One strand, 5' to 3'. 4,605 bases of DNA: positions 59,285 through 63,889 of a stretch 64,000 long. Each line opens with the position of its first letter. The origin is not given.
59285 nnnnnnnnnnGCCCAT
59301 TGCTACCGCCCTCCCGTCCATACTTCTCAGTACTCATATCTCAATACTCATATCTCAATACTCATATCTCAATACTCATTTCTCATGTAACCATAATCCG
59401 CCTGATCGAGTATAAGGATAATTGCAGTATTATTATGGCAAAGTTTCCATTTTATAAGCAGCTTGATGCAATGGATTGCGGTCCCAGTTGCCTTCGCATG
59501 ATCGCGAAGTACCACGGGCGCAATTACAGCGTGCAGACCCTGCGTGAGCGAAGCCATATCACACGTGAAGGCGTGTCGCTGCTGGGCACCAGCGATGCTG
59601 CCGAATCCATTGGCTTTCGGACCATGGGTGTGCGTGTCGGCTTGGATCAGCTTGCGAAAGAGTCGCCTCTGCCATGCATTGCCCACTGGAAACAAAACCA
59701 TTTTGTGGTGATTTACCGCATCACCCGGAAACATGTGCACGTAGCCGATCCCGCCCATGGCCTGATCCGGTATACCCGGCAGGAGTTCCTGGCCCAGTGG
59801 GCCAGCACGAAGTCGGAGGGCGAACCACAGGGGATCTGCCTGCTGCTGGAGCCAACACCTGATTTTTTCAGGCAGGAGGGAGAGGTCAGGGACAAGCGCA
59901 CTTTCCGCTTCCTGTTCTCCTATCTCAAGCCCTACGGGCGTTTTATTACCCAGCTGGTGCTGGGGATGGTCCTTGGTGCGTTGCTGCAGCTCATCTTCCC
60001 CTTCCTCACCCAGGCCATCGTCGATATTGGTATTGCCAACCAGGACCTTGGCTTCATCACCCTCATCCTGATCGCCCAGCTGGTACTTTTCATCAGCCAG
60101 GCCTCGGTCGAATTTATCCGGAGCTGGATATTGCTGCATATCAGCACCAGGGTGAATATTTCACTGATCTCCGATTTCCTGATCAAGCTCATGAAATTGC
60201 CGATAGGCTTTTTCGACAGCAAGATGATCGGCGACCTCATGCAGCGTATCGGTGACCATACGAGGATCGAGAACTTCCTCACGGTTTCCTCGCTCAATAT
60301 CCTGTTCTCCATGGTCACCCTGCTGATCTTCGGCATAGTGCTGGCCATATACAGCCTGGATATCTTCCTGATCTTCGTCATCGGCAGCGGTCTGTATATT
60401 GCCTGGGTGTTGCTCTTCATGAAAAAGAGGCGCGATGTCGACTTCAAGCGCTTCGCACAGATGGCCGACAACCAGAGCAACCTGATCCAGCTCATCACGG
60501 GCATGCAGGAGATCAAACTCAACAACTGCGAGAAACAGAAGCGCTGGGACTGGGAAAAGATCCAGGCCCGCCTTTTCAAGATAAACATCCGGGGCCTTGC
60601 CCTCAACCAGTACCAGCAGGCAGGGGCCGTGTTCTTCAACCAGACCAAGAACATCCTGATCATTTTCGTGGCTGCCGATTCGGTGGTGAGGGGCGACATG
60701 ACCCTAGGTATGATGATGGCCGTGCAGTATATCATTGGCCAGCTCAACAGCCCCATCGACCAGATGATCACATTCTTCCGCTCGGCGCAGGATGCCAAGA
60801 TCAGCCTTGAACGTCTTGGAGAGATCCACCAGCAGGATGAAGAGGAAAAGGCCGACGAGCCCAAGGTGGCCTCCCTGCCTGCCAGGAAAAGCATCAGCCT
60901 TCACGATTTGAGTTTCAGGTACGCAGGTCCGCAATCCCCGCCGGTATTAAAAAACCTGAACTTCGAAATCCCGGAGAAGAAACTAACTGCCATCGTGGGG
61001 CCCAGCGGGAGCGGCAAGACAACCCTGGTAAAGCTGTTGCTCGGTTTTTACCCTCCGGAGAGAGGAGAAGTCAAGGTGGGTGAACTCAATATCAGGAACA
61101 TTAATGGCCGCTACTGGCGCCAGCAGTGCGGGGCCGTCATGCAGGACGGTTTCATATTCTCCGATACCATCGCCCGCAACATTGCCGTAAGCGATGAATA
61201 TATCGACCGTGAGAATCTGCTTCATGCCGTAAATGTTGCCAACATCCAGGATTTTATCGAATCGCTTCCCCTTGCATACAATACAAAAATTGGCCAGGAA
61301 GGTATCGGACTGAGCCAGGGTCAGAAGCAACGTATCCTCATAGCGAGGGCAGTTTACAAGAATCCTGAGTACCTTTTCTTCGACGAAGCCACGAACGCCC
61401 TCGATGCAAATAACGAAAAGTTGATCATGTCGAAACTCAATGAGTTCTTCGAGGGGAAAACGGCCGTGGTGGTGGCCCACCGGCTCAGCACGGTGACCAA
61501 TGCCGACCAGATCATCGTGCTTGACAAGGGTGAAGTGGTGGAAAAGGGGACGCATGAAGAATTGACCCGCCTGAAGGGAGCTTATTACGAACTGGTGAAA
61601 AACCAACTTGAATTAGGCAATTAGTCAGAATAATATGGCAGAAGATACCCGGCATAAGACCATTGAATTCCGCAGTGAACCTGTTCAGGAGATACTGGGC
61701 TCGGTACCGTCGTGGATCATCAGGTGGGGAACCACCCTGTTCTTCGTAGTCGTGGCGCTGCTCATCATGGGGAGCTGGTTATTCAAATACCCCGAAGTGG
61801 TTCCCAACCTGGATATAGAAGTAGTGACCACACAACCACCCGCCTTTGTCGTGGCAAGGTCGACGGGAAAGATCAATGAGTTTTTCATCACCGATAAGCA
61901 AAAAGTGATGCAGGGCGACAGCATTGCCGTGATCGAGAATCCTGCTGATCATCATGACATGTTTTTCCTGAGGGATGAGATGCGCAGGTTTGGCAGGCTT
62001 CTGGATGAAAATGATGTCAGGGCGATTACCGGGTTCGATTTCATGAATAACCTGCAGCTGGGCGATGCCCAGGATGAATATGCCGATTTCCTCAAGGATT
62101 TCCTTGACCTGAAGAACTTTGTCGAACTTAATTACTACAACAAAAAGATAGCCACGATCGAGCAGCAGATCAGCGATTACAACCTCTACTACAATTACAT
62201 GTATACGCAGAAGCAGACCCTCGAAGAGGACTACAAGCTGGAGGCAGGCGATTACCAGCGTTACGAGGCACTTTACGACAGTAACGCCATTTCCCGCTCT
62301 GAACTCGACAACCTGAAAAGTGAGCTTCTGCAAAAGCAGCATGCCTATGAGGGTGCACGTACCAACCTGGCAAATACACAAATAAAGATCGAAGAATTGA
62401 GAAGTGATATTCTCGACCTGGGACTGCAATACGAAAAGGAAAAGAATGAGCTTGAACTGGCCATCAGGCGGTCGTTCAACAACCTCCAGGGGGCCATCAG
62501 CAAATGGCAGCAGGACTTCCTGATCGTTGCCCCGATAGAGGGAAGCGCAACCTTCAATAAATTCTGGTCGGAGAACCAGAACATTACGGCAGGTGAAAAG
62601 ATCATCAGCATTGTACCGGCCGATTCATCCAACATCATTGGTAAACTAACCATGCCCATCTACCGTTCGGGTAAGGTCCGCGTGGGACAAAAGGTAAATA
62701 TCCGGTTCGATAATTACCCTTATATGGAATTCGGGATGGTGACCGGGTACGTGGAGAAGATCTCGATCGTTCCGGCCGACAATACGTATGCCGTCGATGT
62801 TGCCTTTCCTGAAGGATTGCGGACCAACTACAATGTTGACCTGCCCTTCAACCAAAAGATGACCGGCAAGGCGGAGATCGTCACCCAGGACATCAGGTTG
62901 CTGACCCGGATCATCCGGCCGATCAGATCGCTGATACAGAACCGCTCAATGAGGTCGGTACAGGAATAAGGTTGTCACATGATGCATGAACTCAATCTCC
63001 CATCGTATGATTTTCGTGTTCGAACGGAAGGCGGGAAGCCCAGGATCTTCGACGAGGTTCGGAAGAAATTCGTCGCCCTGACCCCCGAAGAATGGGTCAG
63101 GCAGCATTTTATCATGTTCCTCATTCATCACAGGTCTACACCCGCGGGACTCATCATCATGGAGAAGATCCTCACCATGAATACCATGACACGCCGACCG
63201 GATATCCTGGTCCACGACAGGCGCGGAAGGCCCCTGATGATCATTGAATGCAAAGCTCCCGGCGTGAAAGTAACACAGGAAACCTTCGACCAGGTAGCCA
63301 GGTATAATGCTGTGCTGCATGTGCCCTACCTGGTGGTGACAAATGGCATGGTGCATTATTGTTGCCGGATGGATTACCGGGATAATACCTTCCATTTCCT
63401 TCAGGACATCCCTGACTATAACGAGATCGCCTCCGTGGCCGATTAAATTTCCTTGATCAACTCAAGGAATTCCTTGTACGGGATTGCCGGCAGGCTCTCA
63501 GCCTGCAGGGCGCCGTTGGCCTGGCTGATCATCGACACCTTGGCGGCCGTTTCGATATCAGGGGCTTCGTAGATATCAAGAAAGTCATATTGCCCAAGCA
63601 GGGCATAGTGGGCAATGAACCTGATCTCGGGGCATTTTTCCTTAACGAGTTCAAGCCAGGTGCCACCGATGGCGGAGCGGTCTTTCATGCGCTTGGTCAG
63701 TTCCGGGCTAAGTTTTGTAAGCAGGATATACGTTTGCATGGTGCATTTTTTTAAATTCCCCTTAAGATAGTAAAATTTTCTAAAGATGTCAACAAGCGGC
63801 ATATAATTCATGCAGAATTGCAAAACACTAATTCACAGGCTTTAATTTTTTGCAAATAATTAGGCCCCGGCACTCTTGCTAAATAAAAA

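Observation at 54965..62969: Class-I lanthipeptide-type operon (LanC, split LanB, C39-ABC exporter, HlyD) with no precursor peptide gene in the window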

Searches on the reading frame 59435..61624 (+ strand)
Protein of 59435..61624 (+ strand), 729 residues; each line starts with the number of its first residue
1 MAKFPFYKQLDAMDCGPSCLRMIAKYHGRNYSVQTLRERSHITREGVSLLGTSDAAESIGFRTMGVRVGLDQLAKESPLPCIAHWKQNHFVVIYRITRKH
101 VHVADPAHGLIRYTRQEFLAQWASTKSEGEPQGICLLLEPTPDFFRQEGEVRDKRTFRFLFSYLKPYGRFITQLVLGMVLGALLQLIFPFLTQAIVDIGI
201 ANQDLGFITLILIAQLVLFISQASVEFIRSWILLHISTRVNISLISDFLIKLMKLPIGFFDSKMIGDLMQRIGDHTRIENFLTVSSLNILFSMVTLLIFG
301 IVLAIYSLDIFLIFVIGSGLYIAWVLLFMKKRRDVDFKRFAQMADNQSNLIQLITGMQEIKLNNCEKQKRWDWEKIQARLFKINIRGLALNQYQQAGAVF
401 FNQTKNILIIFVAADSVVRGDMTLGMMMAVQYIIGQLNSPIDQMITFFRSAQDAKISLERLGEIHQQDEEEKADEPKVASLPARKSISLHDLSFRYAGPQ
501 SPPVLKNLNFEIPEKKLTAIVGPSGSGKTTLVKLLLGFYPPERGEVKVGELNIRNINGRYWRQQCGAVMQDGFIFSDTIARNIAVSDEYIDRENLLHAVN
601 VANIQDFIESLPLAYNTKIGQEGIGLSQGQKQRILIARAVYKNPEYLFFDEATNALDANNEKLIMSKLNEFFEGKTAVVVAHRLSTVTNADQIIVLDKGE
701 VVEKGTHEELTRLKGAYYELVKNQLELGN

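Call 7: search_protein_families(library=pfam, proteins=[window:59435-61624:+], max_evalue=0.01)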
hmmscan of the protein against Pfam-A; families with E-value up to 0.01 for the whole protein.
window:59435-61624:+ (729 aa): 12 families
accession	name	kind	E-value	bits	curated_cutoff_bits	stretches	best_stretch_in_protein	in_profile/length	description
PF03412.21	Peptidase_C39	-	2.6e-37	128.1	22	1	4-123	2-122/133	Peptidase C39 family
PF00005.33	ABC_tran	-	2.3e-29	103.2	25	1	505-654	1-137/137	ABC transporter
PF00664.28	ABC_membrane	-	2.1e-27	96.9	28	1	176-440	6-273/274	ABC transporter transmembrane region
PF02463.25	SMC_N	-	1.8e-07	31.3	40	1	626-696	137-211/220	RecF/RecN/SMC N terminal domain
PF13476.12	AAA_23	-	0.00051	21.2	27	1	507-534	14-38/201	AAA domain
PF13401.12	AAA_22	-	0.00051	20.8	27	1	515-570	5-33/130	AAA domain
PF13555.12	AAA_29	-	0.0016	18.6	27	1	510-532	17-39/61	P-loop containing region of AAA domain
PF13529.12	Peptidase_C39_2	-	0.0042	18.1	24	0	3-41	2-42/143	Peptidase_C39 like family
PF11814.14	DUF3335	-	0.0042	17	25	0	4-46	1-42/206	Peptidase_C39 like family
PF13304.12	AAA_21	-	0.0064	17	27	0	517-536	1-20/304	AAA domain, putative AbiEii toxin, Type IV TA system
PF03193.22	RsgA_GTPase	-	0.0082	16.4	30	0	505-538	97-129/174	RsgA GTPase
PF13173.12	AAA_14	-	0.0098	16.3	27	0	515-537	2-24/129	AAA domain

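Call 70: search_protein_families(library=ncbifam, proteins=[window:59435-61624:+], max_evalue=0.01)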
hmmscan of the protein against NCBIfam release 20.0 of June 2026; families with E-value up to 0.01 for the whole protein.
window:59435-61624:+ (729 aa): 189 families (the best 25 are shown)
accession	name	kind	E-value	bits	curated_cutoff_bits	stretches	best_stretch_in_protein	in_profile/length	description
TIGR03796.1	NHLM_micro_ABC1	equivalog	1.4e-135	453.2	853.3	1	5-722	3-710/710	NHLP family bacteriocin export ABC transporter peptidase/permease/ATPase subunit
TIGR01846.1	type_I_sec_HlyB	subfamily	3.8e-132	441.9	725.55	1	18-725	3-693/694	type I secretion system permease/ATPase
TIGR01193.1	bacteriocin_ABC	subfamily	4e-126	422.3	523.85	1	9-722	1-707/708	peptide cleavage/export ABC transporter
TIGR03375.1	type_I_sec_LssB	subfamily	2.4e-107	359.9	693.1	1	18-710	5-688/696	type I secretion system permease/ATPase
TIGR03797.1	NHLM_micro_ABC2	equivalog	2.3e-100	337.1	709.4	1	156-725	123-686/686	NHLP bacteriocin export ABC transporter permease/ATPase subunit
TIGR02203.1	MsbA_lipidA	equivalog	3.7e-98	329.5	602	1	156-724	1-569/572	lipid A export permease/ATP-binding protein MsbA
TIGR02204.1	MsbA_rel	hypoth_equivalog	1.6e-95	321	780.4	1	154-724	3-575/576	ABC transporter, permease/ATP-binding protein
NF052233.1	CphA_assoc_ABC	equivalog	4.2e-86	289.9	880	1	158-726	173-745/766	cyanophycin metabolism-associated ABC transporter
NF008381.0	PRK11176.1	equivalog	9.1e-84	281.9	867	1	149-725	5-580/582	lipid A ABC transporter ATP-binding protein/permease MsbA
NF045513.1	HepA_fam_ABC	equivalog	1.3e-83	281.5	725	1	210-724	94-609/610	heterocyst formation ABC transporter subunit HepA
TIGR00958.1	3a01208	subfamily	6.5e-83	279.2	874.6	1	146-721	138-711/711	antigen peptide transporter 2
NF045998.1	cleave_ABC_plasm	equivalog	1.5e-78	264.7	500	1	8-692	1-669/673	Mbov_0121 family peptidase domain-containing ABC transporter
TIGR01842.1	type_I_sec_PrtD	subfamily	6.2e-73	246.2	510.15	1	182-710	19-540/544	type I secretion system permease/ATPase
NF010178.0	PRK13657.1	equivalog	3.3e-72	243.8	733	1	160-724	10-570/588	glucan ABC transporter ATP-binding protein/ permease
NF008056.1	PRK10790.1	equivalog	1.3e-70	238.5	746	1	156-725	10-576/584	SmdB family multidrug efflux ABC transporter permease/ATP-binding protein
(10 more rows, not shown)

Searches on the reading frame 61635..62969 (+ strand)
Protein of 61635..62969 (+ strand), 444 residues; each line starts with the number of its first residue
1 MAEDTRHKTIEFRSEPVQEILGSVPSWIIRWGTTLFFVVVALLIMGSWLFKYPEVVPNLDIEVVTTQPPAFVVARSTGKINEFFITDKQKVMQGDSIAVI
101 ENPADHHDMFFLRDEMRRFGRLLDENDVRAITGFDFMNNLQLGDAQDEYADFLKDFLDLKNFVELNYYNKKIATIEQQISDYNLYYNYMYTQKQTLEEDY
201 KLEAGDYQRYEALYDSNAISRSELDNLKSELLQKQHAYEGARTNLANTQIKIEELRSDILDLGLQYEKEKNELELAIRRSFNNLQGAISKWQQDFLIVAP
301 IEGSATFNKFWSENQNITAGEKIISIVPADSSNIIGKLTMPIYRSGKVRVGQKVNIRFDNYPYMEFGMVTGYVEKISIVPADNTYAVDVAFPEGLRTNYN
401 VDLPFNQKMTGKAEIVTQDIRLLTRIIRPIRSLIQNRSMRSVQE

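Call 7: search_protein_families(library=pfam, proteins=[window:61635-62969:+], max_evalue=0.01)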
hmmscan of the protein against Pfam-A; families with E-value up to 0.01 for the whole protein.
window:61635-62969:+ (444 aa): 2 families
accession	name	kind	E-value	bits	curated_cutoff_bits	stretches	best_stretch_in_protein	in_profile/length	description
PF13437.12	HlyD_3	-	1.8e-09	38.7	22.2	1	297-390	2-90/106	HlyD family secretion protein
PF16576.10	HlyD_D23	-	0.00025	20.8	30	1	230-366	55-177/214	Barrel-sandwich domain of CusB or HlyD membrane-fusion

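Call 70: search_protein_families(library=ncbifam, proteins=[window:61635-62969:+], max_evalue=0.01)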
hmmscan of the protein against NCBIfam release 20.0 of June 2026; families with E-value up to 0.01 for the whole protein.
window:61635-62969:+ (444 aa): 7 families
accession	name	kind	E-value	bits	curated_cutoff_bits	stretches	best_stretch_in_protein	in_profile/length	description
TIGR01843.1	type_I_hlyD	subfamily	2.1e-24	86.3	208.65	1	29-435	4-416/422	HlyD family type I secretion periplasmic adaptor subunit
TIGR00998.1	8a0101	subfamily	9.3e-14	51.1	390.8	1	169-378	93-291/334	EmrA/EmrK family multidrug efflux transporter periplasmic adaptor subunit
TIGR01730.1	RND_mfp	subfamily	4.4e-09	35.7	94.9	1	172-253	54-133/322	efflux RND transporter periplasmic adaptor subunit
TIGR03794.1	NHLM_micro_HlyD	equivalog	7.5e-07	28.4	156.2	1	72-382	61-342/421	NHLP bacteriocin system secretion protein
TIGR02971.1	heterocyst_DevB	subfamily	1.8e-06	27.6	129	1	194-362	107-268/327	ABC exporter membrane fusion protein, DevB family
TIGR02168.1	SMC_prok_B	equivalog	0.0015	16.4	567.35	1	164-294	380-519/1181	chromosome segregation protein SMC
NF045487.1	ASRP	equivalog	0.0059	15.3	300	1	171-282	119-228/593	archaea-specific SMC-related protein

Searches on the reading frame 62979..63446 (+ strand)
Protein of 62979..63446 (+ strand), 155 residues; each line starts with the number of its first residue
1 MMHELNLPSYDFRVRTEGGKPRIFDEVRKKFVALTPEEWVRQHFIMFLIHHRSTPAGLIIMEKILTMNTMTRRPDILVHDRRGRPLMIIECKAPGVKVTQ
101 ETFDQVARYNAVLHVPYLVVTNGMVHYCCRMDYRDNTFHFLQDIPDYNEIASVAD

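Call 7: search_protein_families(library=pfam, proteins=[window:62979-63446:+], max_evalue=0.01)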
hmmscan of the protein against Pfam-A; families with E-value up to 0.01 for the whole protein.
window:62979-63446:+ (155 aa): 2 families
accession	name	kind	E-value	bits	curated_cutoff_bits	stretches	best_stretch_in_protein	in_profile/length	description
PF13588.12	HSDR_N_2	-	7.1e-38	129.5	25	1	36-145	1-110/110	Type I restriction enzyme R protein N terminus (HSDR_N)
PF04313.20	HSDR_N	-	1.6e-06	28.6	25.1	1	68-135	122-196/198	Type I restriction enzyme R protein N terminus (HSDR_N)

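Call 11: find_encoding_contigs(protein=window:62979-63446:+, flank=10000, max_places=6)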
Protein window:62979-63446:+ (155 aa): 5 contigs read that carry it; 5 places shown.
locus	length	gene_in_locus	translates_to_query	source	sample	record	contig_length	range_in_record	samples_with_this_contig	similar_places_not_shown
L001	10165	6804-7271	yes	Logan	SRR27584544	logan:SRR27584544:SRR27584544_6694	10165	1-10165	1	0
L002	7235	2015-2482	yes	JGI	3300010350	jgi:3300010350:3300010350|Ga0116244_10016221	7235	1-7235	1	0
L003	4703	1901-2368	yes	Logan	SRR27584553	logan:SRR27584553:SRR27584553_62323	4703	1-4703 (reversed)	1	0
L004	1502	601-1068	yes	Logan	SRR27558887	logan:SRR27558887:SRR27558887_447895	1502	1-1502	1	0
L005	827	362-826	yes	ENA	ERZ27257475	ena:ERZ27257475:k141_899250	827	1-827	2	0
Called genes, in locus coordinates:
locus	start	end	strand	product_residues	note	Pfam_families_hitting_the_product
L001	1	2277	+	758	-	?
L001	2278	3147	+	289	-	PF14028:Lant_dehydr_C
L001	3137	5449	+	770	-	PF03412:Peptidase_C39, PF13529:Peptidase_C39_2 (faint), PF00664:ABC_membrane, PF00005:ABC_tran, PF02463:SMC_N (faint)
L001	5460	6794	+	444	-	-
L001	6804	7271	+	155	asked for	PF13588:HSDR_N_2, PF04313:HSDR_N (weak)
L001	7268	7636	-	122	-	PF08734:GYD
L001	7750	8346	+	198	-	-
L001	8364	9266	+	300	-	PF12864:DUF3822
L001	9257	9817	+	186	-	PF03602:Cons_hypoth95, PF05175:MTS (weak), PF13847:Methyltransf_31 (weak)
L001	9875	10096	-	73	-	PF11387:DUF2795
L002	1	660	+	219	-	?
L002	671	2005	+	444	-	-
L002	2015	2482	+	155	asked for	PF13588:HSDR_N_2, PF04313:HSDR_N (weak)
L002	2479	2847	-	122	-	PF08734:GYD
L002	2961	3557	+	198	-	-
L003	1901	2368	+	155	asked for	PF13588:HSDR_N_2, PF04313:HSDR_N (weak)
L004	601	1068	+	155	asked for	PF13588:HSDR_N_2, PF04313:HSDR_N (weak)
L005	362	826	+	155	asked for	PF13588:HSDR_N_2, PF04313:HSDR_N (weak)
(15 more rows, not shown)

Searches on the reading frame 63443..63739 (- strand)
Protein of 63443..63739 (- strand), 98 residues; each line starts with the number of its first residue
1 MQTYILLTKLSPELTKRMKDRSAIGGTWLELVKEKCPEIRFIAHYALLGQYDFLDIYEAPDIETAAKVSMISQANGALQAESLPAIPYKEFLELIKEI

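Call 7: search_protein_families(library=pfam, proteins=[window:63443-63739:-], max_evalue=0.01)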
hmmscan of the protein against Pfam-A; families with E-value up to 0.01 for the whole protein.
window:63443-63739:- (98 aa): 1 family
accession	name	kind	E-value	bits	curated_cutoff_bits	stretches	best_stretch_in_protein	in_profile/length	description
PF08734.17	GYD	-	2.8e-21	75.8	31.4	1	4-94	1-90/91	GYD domain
